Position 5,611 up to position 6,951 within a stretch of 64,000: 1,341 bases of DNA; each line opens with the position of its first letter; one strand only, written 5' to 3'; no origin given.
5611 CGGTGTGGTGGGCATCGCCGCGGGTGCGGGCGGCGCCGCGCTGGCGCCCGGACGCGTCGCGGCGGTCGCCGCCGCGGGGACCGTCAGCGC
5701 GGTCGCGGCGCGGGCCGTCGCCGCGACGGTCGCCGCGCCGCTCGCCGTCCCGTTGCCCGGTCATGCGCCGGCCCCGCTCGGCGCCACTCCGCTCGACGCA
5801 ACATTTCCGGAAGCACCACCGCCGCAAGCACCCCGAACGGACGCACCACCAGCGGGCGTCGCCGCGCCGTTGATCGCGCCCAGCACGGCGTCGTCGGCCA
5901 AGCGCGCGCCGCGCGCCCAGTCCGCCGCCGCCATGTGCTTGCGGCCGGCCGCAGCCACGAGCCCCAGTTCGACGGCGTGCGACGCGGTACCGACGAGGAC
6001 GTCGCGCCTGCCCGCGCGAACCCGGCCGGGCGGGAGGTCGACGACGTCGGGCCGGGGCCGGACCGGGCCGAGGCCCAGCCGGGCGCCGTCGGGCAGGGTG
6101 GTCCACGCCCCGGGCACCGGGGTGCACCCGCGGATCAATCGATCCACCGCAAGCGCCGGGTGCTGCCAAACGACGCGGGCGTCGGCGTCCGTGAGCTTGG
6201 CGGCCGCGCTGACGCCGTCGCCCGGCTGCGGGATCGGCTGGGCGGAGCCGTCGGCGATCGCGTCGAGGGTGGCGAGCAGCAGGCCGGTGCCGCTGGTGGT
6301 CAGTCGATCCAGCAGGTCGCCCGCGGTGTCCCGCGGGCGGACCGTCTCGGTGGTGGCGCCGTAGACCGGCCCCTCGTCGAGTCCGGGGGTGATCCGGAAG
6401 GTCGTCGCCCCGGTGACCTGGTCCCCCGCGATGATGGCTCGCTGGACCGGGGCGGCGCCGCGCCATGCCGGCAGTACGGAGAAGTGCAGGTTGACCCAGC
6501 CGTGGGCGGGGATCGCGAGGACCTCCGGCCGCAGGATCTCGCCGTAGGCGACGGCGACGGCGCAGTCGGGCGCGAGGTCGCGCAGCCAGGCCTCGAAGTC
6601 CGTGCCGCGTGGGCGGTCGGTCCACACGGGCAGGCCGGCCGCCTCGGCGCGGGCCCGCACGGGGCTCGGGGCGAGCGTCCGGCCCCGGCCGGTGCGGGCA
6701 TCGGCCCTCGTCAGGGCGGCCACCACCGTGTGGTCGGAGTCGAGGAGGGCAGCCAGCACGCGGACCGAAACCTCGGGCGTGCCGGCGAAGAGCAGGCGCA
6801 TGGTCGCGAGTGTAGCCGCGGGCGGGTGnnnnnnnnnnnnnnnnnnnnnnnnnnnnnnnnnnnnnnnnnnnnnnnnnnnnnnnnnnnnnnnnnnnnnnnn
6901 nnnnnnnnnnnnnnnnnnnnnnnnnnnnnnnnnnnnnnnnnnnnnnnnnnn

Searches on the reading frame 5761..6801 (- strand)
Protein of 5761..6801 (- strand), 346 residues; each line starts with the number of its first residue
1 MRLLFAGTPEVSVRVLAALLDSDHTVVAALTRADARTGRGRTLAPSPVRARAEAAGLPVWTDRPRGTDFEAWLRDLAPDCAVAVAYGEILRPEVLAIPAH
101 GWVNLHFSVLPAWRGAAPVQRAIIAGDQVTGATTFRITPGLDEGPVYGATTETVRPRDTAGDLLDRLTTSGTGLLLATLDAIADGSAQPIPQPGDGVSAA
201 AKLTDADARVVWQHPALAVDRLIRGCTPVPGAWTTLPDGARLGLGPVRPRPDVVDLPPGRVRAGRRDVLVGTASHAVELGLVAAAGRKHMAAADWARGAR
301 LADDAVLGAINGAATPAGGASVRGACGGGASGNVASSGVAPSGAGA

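Call 5: search_protein_families(library=pfam, proteins=[window:5761-6801:-])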
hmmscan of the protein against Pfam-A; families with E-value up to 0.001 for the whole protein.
window:5761-6801:- (346 aa): 2 families
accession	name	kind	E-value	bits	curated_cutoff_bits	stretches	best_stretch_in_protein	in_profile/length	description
PF00551.24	Formyl_trans_N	-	1.1e-29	103.9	26.1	1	2-176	2-178/181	Formyl transferase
PF02911.23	Formyl_trans_C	-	1.7e-15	57.5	21.1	1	202-299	1-99/100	Formyl transferase, C-terminal domain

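Call 11: find_encoding_contigs(protein=window:5761-6801:-, flank=10000, max_places=6)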
Protein window:5761-6801:- (346 aa): 1 contig read that carries it; 1 place shown.
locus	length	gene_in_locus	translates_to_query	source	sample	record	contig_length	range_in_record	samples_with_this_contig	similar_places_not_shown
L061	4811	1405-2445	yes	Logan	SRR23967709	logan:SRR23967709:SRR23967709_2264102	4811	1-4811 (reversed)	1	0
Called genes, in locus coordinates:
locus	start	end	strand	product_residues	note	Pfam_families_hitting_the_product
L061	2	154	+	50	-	?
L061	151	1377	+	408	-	PF11795:DUF3322, PF09983:JetD_C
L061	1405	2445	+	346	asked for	PF00551:Formyl_trans_N, PF02911:Formyl_trans_C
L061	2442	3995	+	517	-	PF01029:NusB, PF01189:Methyltr_RsmB-F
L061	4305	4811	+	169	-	?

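Call 12: find_homologous_proteins(query=window:5761-6801:-, max_evalue=1e-40)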
Query window:5761-6801:- (346 aa): 7992 proteins with E <= 1e-40 among 8000 candidates; the best 120 are listed.
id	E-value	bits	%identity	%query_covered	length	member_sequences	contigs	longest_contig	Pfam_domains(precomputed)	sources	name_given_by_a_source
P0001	5.1e-217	738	100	100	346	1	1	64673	PF00551.25,PF02911.24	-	-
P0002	1.2e-136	474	75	89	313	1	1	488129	PF00551.25,PF02911.24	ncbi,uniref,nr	ncbi:methionyl-tRNA formyltransferase [Oerskovia flava]|uniref:methionyl-tRNA formyltransferase n=1 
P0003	1.2e-136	474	74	89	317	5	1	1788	PF00551.25,PF02911.24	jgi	-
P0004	2.0e-136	473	73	89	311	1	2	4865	PF00551.25,PF02911.24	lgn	-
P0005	4.4e-136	472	75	89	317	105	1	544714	PF00551.25,PF02911.24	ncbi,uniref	ncbi:methionyl-tRNA formyltransferase [Cellulosimicrobium funkei]|uniref:methionyl-tRNA formyltransf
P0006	4.5e-136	472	73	89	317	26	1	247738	PF00551.25,PF02911.24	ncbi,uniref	ncbi:methionyl-tRNA formyltransferase [Oerskovia jenensis]|uniref:methionyl-tRNA formyltransferase n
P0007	9.6e-136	471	73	89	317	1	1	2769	PF00551.25,PF02911.24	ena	-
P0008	1.2e-135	470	73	89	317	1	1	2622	PF00551.25,PF02911.24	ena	-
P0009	1.3e-135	470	73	89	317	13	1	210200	PF00551.25,PF02911.24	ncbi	ncbi:methionyl-tRNA formyltransferase [Oerskovia turbata]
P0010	1.3e-135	470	74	90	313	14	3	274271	PF00551.25,PF02911.24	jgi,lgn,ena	-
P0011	1.7e-135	470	73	89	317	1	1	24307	PF00551.25,PF02911.24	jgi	jgi:methionyl-tRNA formyltransferase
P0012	1.7e-135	470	73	89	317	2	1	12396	PF00551.25,PF02911.24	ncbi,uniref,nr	ncbi:methionyl-tRNA formyltransferase [Oerskovia rustica]|uniref:Methionyl-tRNA formyltransferase n=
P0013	3.2e-135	469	75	89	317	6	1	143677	PF00551.25,PF02911.24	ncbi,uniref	ncbi:methionyl-tRNA formyltransferase [Cellulosimicrobium sp. NPDC057127]|uniref:methionyl-tRNA form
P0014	1.2e-134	467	73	91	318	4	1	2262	PF00551.25,PF02911.24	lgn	-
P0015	1.9e-134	466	72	89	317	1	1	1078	PF00551.25,PF02911.24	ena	-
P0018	6.4e-133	461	72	89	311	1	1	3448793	PF00551.25,PF02911.24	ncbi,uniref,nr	ncbi:methionyl-tRNA formyltransferase [Paraoerskovia sediminicola]|uniref:Methionyl-tRNA formyltrans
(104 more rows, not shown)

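Call 13: find_encoding_contigs(protein=P0002, flank=10000, max_places=1)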
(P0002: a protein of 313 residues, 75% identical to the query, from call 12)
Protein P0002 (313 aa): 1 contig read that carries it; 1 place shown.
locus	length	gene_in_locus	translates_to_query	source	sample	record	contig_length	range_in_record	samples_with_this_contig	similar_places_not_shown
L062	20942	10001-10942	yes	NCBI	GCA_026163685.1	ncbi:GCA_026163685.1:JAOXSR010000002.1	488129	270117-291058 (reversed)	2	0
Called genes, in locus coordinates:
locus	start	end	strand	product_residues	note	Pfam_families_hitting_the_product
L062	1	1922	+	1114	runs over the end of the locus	PF25596:CPSase_L_D1, PF02222:ATP-grasp (faint), PF02786:CPSase_L_D2, PF13549:ATP-grasp_5 (faint), PF02787:CPSase_L_D3, PF25596:CPSase_L_D1, PF02786:CPSase_L_D2, PF02142:MGS, +2 more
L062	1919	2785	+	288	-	PF00215:OMPdecase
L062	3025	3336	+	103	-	PF22525:H2TH_5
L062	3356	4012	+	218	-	PF00625:Guanylate_kin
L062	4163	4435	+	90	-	PF01192:RNA_pol_Rpb6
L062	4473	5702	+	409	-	PF02441:Flavoprotein, PF04127:DFP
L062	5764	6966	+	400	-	PF00438:S-AdoMet_synt_N, PF02772:S-AdoMet_synt_M, PF02773:S-AdoMet_synt_C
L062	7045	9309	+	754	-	PF17764:PriA_3primeBD, PF27106:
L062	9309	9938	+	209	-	PF00702:Hydrolase, PF13419:HAD_2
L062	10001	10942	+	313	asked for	PF00551:Formyl_trans_N, PF02911:Formyl_trans_C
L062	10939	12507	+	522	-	PF01029:NusB, PF01189:Methyltr_RsmB-F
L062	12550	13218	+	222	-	PF00834:Ribul_P_3_epim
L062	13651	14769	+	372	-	PF00383:dCMP_cyt_deam_1, PF01872:RibD_C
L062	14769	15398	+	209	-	PF00677:Lum_binding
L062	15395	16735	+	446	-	PF00926:DHBP_synthase, PF00925:GTP_cyclohydro2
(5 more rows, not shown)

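Call 14: find_encoding_contigs(protein=P0005, flank=10000, max_places=1)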
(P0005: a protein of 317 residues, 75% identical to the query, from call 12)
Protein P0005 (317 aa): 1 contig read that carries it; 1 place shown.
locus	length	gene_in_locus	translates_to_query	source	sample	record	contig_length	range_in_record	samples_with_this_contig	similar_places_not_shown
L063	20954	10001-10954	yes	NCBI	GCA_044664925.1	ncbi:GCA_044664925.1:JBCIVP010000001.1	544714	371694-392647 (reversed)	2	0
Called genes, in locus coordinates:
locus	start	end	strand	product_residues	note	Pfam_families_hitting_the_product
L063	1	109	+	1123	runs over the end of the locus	PF25596:CPSase_L_D1, PF02786:CPSase_L_D2, PF13549:ATP-grasp_5 (faint), PF02787:CPSase_L_D3, PF25596:CPSase_L_D1, PF02222:ATP-grasp (weak), PF02786:CPSase_L_D2, PF02142:MGS, +3 more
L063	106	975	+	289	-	PF00215:OMPdecase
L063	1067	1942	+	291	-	PF13350:Y_phosphatase3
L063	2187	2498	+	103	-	PF22525:H2TH_5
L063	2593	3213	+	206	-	PF00625:Guanylate_kin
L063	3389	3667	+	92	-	PF01192:RNA_pol_Rpb6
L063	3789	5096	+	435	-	PF02441:Flavoprotein, PF04127:DFP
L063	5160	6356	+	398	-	PF00438:S-AdoMet_synt_N, PF02772:S-AdoMet_synt_M, PF02773:S-AdoMet_synt_C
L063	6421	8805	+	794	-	PF17764:PriA_3primeBD, PF27106:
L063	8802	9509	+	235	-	PF00702:Hydrolase, PF13419:HAD_2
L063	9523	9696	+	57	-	-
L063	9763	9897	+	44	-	-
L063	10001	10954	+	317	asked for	PF00551:Formyl_trans_N, PF02911:Formyl_trans_C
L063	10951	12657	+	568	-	PF01029:NusB, PF01189:Methyltr_RsmB-F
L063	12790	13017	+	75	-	PF13744:HTH_37 (weak), PF12844:HTH_19, PF13560:HTH_31, PF13413:HTH_25 (weak), PF01381:HTH_3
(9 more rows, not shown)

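Call 15: find_encoding_contigs(protein=P0018, flank=10000, max_places=1)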
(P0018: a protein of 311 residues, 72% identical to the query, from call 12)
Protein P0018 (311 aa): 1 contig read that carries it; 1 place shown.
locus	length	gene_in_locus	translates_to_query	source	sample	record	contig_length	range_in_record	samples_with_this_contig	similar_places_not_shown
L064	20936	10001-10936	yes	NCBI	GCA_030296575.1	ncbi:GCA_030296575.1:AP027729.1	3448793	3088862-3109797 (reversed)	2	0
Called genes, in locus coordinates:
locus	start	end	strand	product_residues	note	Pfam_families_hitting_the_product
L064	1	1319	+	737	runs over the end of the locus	PF02222:ATP-grasp (faint), PF02786:CPSase_L_D2, PF07478:Dala_Dala_lig_C (faint), PF02787:CPSase_L_D3, PF25596:CPSase_L_D1, PF02786:CPSase_L_D2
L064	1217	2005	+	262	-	PF02142:MGS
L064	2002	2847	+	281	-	PF00215:OMPdecase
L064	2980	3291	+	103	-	PF22525:H2TH_5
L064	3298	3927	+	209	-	PF00625:Guanylate_kin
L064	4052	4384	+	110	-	PF01192:RNA_pol_Rpb6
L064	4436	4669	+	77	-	PF02441:Flavoprotein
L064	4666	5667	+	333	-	PF02441:Flavoprotein, PF04127:DFP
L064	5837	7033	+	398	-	PF00438:S-AdoMet_synt_N, PF02772:S-AdoMet_synt_M, PF02773:S-AdoMet_synt_C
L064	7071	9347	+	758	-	PF17764:PriA_3primeBD, PF27106:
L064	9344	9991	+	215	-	PF00702:Hydrolase, PF13419:HAD_2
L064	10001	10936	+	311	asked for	PF00551:Formyl_trans_N, PF02911:Formyl_trans_C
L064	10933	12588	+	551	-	PF01029:NusB, PF01189:Methyltr_RsmB-F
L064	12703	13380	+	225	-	PF00834:Ribul_P_3_epim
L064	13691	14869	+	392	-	PF00383:dCMP_cyt_deam_1, PF14437:MafB19-deam (faint), PF01872:RibD_C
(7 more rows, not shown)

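Call 17: find_encoding_contigs(protein=P0010, flank=10000, max_places=2)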
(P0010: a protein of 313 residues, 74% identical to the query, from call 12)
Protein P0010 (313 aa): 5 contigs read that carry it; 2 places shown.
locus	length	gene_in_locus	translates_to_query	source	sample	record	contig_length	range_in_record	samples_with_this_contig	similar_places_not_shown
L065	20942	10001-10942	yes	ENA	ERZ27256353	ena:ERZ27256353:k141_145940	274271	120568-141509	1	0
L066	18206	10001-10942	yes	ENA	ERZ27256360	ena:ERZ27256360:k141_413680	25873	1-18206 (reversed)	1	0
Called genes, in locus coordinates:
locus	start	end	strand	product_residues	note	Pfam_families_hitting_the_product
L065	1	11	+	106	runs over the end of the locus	PF22525:H2TH_5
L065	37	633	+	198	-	PF00625:Guanylate_kin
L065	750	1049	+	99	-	PF01192:RNA_pol_Rpb6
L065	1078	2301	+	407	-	PF02441:Flavoprotein, PF04127:DFP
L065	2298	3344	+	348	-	PF03969:AFG1_ATPase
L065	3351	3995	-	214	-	PF01329:Pterin_4a, PF18029:Glyoxalase_6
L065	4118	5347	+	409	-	PF00438:S-AdoMet_synt_N, PF02772:S-AdoMet_synt_M, PF02773:S-AdoMet_synt_C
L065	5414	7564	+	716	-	PF17764:PriA_3primeBD, PF27106:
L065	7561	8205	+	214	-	PF00702:Hydrolase, PF13419:HAD_2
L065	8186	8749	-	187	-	PF12844:HTH_19, PF13560:HTH_31, PF01381:HTH_3, PF13443:HTH_26 (weak)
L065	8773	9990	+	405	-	PF03594:BenE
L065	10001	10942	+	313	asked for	PF00551:Formyl_trans_N, PF02911:Formyl_trans_C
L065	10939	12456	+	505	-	PF01029:NusB, PF01189:Methyltr_RsmB-F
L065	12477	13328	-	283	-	PF08543:Phos_pyr_kin, PF00294:PfkB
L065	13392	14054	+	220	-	PF00834:Ribul_P_3_epim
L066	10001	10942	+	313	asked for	PF00551:Formyl_trans_N, PF02911:Formyl_trans_C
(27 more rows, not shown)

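Call 27: find_related_loci(query=window:5761-6801:-, collection=metagenome_contigs, flank=10000)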
Query window:5761-6801:- (346 aa) in metagenome_contigs; peptide patterns used: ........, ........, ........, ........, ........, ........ (x = any residue, [..] = any of these).
600 stretches matched a pattern (row limit reached: there are more); 550 encode a relative of the query (tblastn E <= 1e-3); the best 80 are kept; 80 distinct loci.
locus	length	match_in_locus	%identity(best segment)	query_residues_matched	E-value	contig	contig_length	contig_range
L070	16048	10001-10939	75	1-309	3e-140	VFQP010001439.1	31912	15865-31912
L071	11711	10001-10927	75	1-309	9e-138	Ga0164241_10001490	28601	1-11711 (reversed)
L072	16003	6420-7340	74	1-307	3e-135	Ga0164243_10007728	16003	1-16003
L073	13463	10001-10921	74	1-307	3e-135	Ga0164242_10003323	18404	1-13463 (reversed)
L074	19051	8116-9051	70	1-308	5e-130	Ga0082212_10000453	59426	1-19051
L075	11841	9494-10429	69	1-308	6e-127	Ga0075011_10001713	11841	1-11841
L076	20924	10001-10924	69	1-307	1e-123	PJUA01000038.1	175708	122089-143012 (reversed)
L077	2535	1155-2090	66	1-308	3e-126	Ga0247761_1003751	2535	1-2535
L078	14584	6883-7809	67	1-308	4e-117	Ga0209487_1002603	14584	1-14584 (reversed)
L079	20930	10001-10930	66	1-309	2e-116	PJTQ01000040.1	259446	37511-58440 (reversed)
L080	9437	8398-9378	64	1-328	3e-116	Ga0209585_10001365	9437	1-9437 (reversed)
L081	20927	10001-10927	66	1-308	1e-115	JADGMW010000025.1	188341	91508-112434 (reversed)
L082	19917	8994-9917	65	1-307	9e-115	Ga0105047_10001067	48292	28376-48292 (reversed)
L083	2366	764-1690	66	1-308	1e-119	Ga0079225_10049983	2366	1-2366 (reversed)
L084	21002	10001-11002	61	1-337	1e-110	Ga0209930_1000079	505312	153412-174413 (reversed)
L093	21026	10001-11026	55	1-342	8e-103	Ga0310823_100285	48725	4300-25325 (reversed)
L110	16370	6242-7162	60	1-308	4e-101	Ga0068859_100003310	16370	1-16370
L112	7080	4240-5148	61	1-301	6e-101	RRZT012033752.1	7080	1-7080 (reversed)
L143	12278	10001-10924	60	1-303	1e-98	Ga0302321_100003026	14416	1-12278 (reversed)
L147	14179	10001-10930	58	1-309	2e-98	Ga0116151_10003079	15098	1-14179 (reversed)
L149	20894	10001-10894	60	1-298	2e-98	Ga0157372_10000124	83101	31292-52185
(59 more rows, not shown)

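Call 38: search_protein_families(library=pfam, proteins=[L149:4243-4755:-, L149:4784-5458:-, L149:5478-5906:-, L149:6269-7318:+, L149:7359-9314:-, L149:9351-10004:+, L110:3829-5607:-, L110:5699-6241:+], max_evalue=0.00001)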
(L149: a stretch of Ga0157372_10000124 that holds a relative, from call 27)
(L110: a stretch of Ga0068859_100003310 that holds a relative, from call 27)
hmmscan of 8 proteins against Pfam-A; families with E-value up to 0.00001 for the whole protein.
L149:4243-4755:- (170 aa): 4 families
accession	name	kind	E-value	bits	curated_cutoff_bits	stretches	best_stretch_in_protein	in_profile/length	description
PF00583.31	Acetyltransf_1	-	3.8e-10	40.5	20.7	1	37-132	31-116/116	Acetyltransferase (GNAT) family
PF13508.13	Acetyltransf_7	-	2.9e-07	31.2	27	1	43-133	5-83/84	Acetyltransferase (GNAT) domain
PF13673.13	Acetyltransf_10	-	3.2e-06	27.6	23.6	1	57-138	34-113/128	Acetyltransferase (GNAT) domain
PF08445.16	FR47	-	6.2e-06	26.6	22.1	1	76-133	22-78/86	FR47-like protein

L149:4784-5458:- (224 aa): 1 family
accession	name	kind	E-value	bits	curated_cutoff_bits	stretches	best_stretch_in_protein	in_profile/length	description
PF02627.25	CMD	-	4.4e-10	39.9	23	1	68-116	1-51/84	Carboxymuconolactone decarboxylase family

L149:5478-5906:- (142 aa): 2 families
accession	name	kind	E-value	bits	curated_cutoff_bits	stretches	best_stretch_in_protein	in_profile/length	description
PF00903.31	Glyoxalase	-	8.1e-18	65.4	20.6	1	3-132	1-120/121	Glyoxalase/Bleomycin resistance protein/Dioxygenase superfamily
PF13669.12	Glyoxalase_4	-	6.5e-07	30.1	27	1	9-113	5-98/109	Glyoxalase/Bleomycin resistance protein/Dioxygenase superfamily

L149:6269-7318:+ (349 aa): 1 family
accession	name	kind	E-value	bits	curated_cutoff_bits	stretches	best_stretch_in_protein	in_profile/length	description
PF03372.29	Exo_endo_phos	-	1.3e-26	94.1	24.5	1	83-341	1-225/225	Endonuclease/Exonuclease/phosphatase family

L149:7359-9314:- (651 aa): 1 family
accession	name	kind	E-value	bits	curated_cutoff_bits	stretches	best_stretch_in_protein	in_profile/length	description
PF07690.21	MFS_1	-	4.2e-40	138.2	33.4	2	30-276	3-257/347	Major Facilitator Superfamily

L149:9351-10004:+ (217 aa): 1 family
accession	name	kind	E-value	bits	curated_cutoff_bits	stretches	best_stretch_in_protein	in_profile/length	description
PF01327.26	Pep_deformylase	-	2.2e-43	148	22.8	1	29-176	2-155/156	Polypeptide deformylase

L110:3829-5607:- (592 aa): 2 families
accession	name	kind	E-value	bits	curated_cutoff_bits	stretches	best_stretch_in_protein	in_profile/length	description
PF07690.21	MFS_1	-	1.5e-51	175.8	33.4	2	19-432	4-346/347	Major Facilitator Superfamily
PF00083.30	Sugar_tr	-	8.8e-09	35.2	22.3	1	53-186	47-182/452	Sugar (and other) transporter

L110:5699-6241:+ (180 aa): 1 family
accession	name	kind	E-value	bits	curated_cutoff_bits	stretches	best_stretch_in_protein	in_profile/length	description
PF01327.26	Pep_deformylase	-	1.9e-44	151.5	22.8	1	4-155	2-155/156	Polypeptide deformylase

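Call 39: search_protein_families(library=pfam, proteins=[L147:7079-7540:-, L147:8007-9419:+, L093:8214-9203:+, L093:9379-9993:+, L074:7288-8112:-, L143:8107-9627:-, L112:2307-3545:+, L112:3693-4238:+, L078:5051-6220:-], max_evalue=0.00001)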
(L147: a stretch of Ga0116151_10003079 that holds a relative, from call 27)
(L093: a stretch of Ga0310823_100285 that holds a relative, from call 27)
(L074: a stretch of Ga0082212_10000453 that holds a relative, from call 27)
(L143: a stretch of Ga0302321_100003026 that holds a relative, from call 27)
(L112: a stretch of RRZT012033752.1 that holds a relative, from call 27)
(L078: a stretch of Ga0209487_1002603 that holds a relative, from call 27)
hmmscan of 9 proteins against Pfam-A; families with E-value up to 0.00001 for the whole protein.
L147:7079-7540:- (153 aa): 1 family
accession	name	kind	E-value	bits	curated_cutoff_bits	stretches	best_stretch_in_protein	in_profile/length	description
PF14539.12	DUF4442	-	2.8e-53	180.1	25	1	17-148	1-132/132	Domain of unknown function (DUF4442)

L147:8007-9419:+ (470 aa): 2 families
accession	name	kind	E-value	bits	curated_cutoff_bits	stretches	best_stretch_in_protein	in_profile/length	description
PF07690.21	MFS_1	-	5.7e-30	104.8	33.4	2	72-417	2-346/347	Major Facilitator Superfamily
PF05977.19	MFS_3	-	4.7e-25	88.5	27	1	63-449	7-391/524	Transmembrane secretion effector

L093:8214-9203:+ (329 aa): 4 families
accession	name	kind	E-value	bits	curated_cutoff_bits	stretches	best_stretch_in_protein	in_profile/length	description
PF13238.12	AAA_18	-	2.3e-17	64.1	29.4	1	7-126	1-123/128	AAA domain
PF13189.12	Cytidylate_kin2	-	8.8e-13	49.2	28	1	8-164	3-175/176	Cytidylate kinase-like family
PF02224.24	Cytidylate_kin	-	3.8e-12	46.8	26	0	62-179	97-209/211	Cytidylate kinase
PF13207.12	AAA_17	-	6.4e-08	33.4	27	1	14-88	5-81/136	AAA domain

L093:9379-9993:+ (204 aa): 1 family
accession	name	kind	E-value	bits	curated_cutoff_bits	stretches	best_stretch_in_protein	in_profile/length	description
PF01327.26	Pep_deformylase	-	9e-43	146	22.8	1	4-150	2-155/156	Polypeptide deformylase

L074:7288-8112:- (274 aa): 1 family
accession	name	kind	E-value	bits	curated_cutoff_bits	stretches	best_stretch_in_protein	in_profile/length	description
PF02557.22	VanY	-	1.3e-34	119.3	25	1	120-247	3-131/132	D-alanyl-D-alanine carboxypeptidase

L143:8107-9627:- (506 aa): 1 family
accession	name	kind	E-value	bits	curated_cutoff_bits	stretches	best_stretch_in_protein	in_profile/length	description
PF05834.18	Lycopene_cycl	-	2.3e-44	152.5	23.4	1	118-494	1-378/380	Lycopene cyclase protein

L112:2307-3545:+ (412 aa): 3 families
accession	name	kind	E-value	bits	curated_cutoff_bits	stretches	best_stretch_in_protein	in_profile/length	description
PF10509.15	GalKase_gal_bdg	-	5.8e-20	71.1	23.1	1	28-74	4-49/49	Galactokinase galactose-binding signature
PF08544.19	GHMP_kinases_C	-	2.2e-15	57.3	21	1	302-381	3-84/85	GHMP kinases C terminal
PF00288.32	GHMP_kinases_N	-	2.7e-14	53.6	22.3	1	117-200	9-85/87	GHMP kinases N terminal domain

L112:3693-4238:+ (181 aa): 1 family
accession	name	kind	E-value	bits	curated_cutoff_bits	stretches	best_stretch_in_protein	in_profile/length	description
PF01327.26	Pep_deformylase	-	7.5e-42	143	22.8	1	4-149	2-155/156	Polypeptide deformylase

L078:5051-6220:- (389 aa): 1 family
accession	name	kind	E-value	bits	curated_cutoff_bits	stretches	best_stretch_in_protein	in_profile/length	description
PF03601.19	Cons_hypoth698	-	8.3e-71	238.8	24.5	1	61-367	1-303/304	Conserved hypothetical protein 698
